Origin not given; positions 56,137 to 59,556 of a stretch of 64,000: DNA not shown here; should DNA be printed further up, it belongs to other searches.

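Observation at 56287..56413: Two giant same-strand ORFs (1682 aa and 998 aa) overlap out of frame: possibly one ~2700-aa gene broken by a frameshift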

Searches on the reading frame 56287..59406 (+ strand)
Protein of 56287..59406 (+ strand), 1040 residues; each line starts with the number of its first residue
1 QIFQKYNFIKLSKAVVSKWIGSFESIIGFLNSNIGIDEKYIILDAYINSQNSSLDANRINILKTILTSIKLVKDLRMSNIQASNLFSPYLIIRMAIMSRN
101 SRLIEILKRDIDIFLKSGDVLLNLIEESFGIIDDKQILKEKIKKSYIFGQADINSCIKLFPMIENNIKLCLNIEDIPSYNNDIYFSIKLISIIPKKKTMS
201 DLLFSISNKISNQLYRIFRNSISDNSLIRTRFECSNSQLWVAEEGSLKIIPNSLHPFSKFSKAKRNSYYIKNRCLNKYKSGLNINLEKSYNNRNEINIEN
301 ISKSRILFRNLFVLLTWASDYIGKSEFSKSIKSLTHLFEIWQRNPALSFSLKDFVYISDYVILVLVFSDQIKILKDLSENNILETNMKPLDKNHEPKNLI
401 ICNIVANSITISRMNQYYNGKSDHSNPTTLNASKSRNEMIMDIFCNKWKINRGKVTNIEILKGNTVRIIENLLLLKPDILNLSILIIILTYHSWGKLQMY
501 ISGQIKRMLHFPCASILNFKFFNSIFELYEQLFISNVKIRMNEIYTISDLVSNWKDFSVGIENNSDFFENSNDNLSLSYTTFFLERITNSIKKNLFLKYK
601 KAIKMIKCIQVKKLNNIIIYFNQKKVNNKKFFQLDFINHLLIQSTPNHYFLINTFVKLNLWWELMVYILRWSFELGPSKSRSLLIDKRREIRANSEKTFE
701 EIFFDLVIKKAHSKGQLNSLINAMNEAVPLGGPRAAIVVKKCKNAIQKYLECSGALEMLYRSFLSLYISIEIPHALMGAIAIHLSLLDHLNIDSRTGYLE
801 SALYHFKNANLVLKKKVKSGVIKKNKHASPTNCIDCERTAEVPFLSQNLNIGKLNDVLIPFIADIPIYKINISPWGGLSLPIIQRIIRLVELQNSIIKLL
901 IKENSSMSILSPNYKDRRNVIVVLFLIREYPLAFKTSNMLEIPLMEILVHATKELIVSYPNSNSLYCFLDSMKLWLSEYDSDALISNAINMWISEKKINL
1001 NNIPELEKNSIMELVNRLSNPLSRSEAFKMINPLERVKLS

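Call 5: search_protein_families(library=pfam, proteins=[window:56287-59406:+], max_evalue=1)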
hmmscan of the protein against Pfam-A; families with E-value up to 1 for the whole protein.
window:56287-59406:+ (1040 aa): 1 family
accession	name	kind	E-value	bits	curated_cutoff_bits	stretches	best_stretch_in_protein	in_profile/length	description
PF01552.22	Pico_P2B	-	0.33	11.6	27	1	891-927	38-74/101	Picornavirus 2B protein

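Call 29: search_protein_representatives(protein=window:56287-59406:+)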
Query: 1040 residues. Proteins with E-value up to 0.001 (for the whole library): 4; up to 1e-10: 4; up to 1e-30: 4. The best 4 are listed.
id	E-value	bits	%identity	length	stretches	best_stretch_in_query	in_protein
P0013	0.0e+00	1693.3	76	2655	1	2-1037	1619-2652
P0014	1.1e-249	847.7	45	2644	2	3-1031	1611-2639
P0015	6.2e-199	679.8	41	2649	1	15-1033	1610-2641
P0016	1.2e-101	357.8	31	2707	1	17-1026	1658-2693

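Call 30: list_cluster_members(proteins=[P0013, P0014, P0015, P0016])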
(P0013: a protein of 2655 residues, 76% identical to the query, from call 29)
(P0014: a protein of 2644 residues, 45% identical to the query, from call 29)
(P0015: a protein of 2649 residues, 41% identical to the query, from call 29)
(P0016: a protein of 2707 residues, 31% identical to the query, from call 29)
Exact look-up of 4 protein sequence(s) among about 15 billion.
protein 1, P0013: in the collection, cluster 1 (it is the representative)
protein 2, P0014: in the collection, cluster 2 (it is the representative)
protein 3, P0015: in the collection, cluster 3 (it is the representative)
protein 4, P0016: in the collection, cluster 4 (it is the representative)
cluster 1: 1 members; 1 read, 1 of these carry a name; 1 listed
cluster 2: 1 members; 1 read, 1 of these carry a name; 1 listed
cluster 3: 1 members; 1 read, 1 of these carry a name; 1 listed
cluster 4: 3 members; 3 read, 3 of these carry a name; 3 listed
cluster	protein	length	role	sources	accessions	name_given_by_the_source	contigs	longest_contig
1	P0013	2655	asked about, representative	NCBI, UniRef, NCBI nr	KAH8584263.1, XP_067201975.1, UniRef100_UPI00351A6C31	uncharacterized protein ELE39_002357 [Cryptosporidium sp. chipmunk genotype I] | uncharacterized protein n=1 Tax=Cryptosporidium sp. chipmunk genotype I TaxID=1280935 ... | hypothetical protein ELE39_002357 [Cryptosporidium sp. chipmunk genotype I]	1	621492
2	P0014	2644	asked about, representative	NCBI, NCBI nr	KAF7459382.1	hypothetical protein HWI79_82 [Cryptosporidium felis]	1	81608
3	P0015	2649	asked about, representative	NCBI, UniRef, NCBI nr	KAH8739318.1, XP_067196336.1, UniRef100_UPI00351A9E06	hypothetical protein FG386_000290 [Cryptosporidium ryanae] | uncharacterized protein n=1 Tax=Cryptosporidium ryanae TaxID=515981 RepID=UPI00351A9E06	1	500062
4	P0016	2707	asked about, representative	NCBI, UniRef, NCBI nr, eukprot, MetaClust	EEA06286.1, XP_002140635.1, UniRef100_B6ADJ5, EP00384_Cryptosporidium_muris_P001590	uncharacterized protein CMU_007760 [Cryptosporidium muris RN66] | Uncharacterized protein n=1 Tax=Cryptosporidium muris (strain RN66) TaxID=441375 ... | XP_002140635.1 hypothetical protein [Cryptosporidium muris RN66]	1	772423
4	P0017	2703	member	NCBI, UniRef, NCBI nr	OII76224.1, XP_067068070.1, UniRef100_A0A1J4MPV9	hypothetical protein cand_006220 [Cryptosporidium andersoni] | Uncharacterized protein n=1 Tax=Cryptosporidium andersoni TaxID=117008 ...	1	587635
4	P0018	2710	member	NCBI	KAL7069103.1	hypothetical protein ACR3K2_03600 [Cryptosporidium serpentis]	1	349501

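Call 38: search_protein_families(library=pfam, proteins=[P0026, P0027, P0028], max_evalue=1)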
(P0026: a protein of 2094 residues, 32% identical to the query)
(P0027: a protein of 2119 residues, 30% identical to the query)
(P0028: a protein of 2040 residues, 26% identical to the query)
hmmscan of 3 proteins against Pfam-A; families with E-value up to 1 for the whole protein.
P0026 (2094 aa): 2 families
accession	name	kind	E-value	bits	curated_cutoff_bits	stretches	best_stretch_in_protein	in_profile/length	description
PF23387.2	TPR_IFT80_172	-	0.076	13.3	25.6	0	1920-1964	73-115/147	IFT80/172/WDR35/WDR19 TPR domain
PF12176.13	MtaB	-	0.39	9.9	25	1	1149-1188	287-327/460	Methanol-cobalamin methyltransferase B subunit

P0027 (2119 aa): 1 family
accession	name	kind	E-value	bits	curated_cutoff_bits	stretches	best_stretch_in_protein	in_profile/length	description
PF14840.11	DNA_pol3_delt_C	-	0.28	11.9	27.3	0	1676-1753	26-100/125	Processivity clamp loader gamma complex DNA pol III C-term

P0028 (2040 aa): 0 families

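Call 55: predict_structure(alignment_id=A2)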
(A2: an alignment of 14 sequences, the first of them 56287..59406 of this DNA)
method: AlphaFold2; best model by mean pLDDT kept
length: 1040 residues; sequences in the alignment: 14
mean_pLDDT: 59.3   pTM: 0.39
mean pLDDT of the five models: 59.3, 52.6, 50.9, 50.7, 46.3
residues with pLDDT >= 90: 86; 70-90: 361; 50-70: 142; < 50: 451
segments of 3 or more residues with pLDDT < 50: 1-12, 174-181, 226-251, 261-304, 348-635, 674-696, 767-770, 819-852, 1036-1040
pLDDT, mean of each block of 10 residues (from residue 1): 34 60 80 84 80 73 89 86 87 84 86 73 83 80 76 83 77 50 73 67 78 74 47 37 46 51 41 31 25 32 49 56 64 69 57 45 43 44 30 34 33 35 36 40 39 31 30 28 41 38 34 31 28 23 26 24 40 44 46 34 31 32 32 47 59 68 77 47 30 48 78 76 75 69 78 73 58 84 87 85 92 70 31 28 27 63 86 81 93 90 82 92 91 92 90 83 80 85 85 76 72 81 75 48
secondary structure, 60 per line:
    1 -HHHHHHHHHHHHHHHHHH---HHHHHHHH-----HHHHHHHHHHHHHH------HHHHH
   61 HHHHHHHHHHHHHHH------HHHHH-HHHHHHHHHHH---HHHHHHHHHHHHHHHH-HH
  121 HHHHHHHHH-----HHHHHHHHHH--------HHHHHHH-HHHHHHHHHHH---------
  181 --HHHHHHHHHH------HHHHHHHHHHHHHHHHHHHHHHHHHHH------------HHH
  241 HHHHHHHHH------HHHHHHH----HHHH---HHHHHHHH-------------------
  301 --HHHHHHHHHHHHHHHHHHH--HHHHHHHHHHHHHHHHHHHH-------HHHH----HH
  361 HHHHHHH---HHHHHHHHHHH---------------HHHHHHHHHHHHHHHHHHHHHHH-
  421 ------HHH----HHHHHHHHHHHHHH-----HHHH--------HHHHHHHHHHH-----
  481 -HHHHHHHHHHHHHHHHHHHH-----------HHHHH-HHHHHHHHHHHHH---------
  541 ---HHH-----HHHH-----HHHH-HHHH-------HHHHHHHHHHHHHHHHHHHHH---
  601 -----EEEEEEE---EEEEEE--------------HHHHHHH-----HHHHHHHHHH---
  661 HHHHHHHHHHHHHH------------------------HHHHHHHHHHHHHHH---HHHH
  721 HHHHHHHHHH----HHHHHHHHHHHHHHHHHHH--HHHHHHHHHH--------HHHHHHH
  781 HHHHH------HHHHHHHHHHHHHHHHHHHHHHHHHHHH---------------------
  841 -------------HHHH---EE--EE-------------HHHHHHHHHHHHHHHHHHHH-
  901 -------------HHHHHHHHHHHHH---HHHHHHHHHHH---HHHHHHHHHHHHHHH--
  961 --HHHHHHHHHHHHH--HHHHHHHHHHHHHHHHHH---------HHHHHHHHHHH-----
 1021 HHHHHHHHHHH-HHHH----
elements in order (helices of 4 or more, strands of 3 or more residues): H2-19 H23-30 H36-49 H56-75 H82-86 H88-98 H102-117 H119-129 H135-144 H153-159 H161-171 H183-192 H199-225 H238-249 H256-262 H267-270 H274-281 H303-321 H324-343 H351-354 H359-367 H371-381 H397-419 H434-447 H453-456 H465-475 H482-501 H513-517 H519-531 H552-555 H561-564 H566-569 H577-597 E606-612 E616-621 H636-642 H648-657 H661-674 H699-713 H717-730 H735-753 H756-765 H774-785 H792-819 H854-857 H880-899 H914-926 H930-940 H944-958 H963-975 H978-995 H1005-1015 H1021-1031 H1033-1036

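Call 57: fold_search(model_id=the predicted structure, library=pdb)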
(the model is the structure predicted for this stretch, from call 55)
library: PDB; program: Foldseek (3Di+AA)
matches with E <= 10: 496; with E <= 0.001: 0
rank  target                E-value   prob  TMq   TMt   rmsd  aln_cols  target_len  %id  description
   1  7tdz_A                3.0e-03  0.97  0.17  0.14  33.9      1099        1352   11  Cryo-EM model of protomer of the cytoplasmic ring of the nuclear pore complex from Xenopus laevis (released 2022-06-22)
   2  6gx9_A                9.0e-03  0.47  0.11  0.12  26.5      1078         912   11  Crystal structure of the TNPO3 - CPSF6 RSLD complex (released 2019-03-13)
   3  7fik_E                1.6e-02  0.75  0.14  0.12  37.7      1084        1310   10  The cryo-EM structure of the CR subunit from X. laevis NPC (released 2022-11-09)
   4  5uww_C                2.5e-02  0.38  0.12  0.12  28.5      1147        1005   11  Crystal Structure of DEAF1 Peptide in complex with CRM1 K579A mutant-Ran-RanBP1 (released 2017-03-22)
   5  3w3u                  2.8e-02  0.30  0.12  0.12  29.4      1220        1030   10  Crystal structure of Kap121p mutant R349A/Q350A/D353A/E396A/N430K/D438A/N477A (released 2013-04-10)
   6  4c0p_A                3.4e-02  0.38  0.12  0.13  26.7      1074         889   12  Unliganded Transportin 3 (released 2014-01-22)
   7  4c0p_D                4.2e-02  0.28  0.11  0.12  24.5      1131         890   10  Unliganded Transportin 3 (released 2014-01-22)
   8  8a9k_A                4.2e-02  0.15  0.08  0.09  33.9      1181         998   10  Cryo-EM structure of USP1-UAF1 bound to FANCI and mono-ubiquitinated FANCD2 with ML323 (consensus reconstruction) (released 2022-10-12)
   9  6vaa_A                4.3e-02  0.20  0.11  0.10  34.1      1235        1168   10  Structure of the Fanconi Anemia ID complex bound to ICL DNA (released 2020-03-18)
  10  3w3v                  4.9e-02  0.21  0.11  0.11  27.6      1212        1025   11  Crystal structure of Kap121p mutant D353K/E396K/D438K (released 2013-04-10)
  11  7sqc_R1               5.3e-02  0.25  0.12  0.08  35.8      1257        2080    9  Ciliary C1 central pair apparatus isolated from Chlamydomonas reinhardtii (released 2022-04-13)
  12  7ni5_B                6.0e-02  0.14  0.09  0.05  31.0      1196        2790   10  Human ATM kinase with bound inhibitor KU-55933 (released 2021-09-01)
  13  9l4d_B                6.2e-02  0.16  0.10  0.06  30.0      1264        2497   10  ATR-ATRIP bound with RP-3500 (released 2025-05-21)
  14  7n6g_1N               6.7e-02  0.25  0.11  0.06  34.2      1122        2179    9  C1 of central pair (released 2022-05-18)
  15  6a38_C                6.7e-02  0.21  0.11  0.11  28.5      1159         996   10  MVM NS2 NES in complex with CRM1-Ran-RanBP1 (released 2019-06-19)
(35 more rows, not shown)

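Call 71: search_protein_families(library=pfam, proteins=[P0040, P0044, P0036, P0035], max_evalue=0.01)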
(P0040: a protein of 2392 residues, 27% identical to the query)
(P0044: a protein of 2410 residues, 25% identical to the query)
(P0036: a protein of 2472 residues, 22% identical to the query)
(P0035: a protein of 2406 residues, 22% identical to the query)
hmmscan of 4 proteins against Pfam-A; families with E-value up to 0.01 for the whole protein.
P0040 (2392 aa): 2 families
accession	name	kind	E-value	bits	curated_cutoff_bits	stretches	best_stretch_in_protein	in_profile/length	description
PF25569.1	TPR_ZFYVE26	-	1.3e-25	90.5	27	1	2261-2380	2-123/123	ZFYVE26-like, TPR repeats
PF07719.23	TPR_2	-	0.0016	18.9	27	0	1850-1875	3-28/34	Tetratricopeptide repeat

P0044 (2410 aa): 1 family
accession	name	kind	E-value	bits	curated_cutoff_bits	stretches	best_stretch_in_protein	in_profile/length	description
PF25569.1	TPR_ZFYVE26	-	5.1e-26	91.8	27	1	2252-2353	1-105/123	ZFYVE26-like, TPR repeats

P0036 (2472 aa): 0 families

P0035 (2406 aa): 0 families
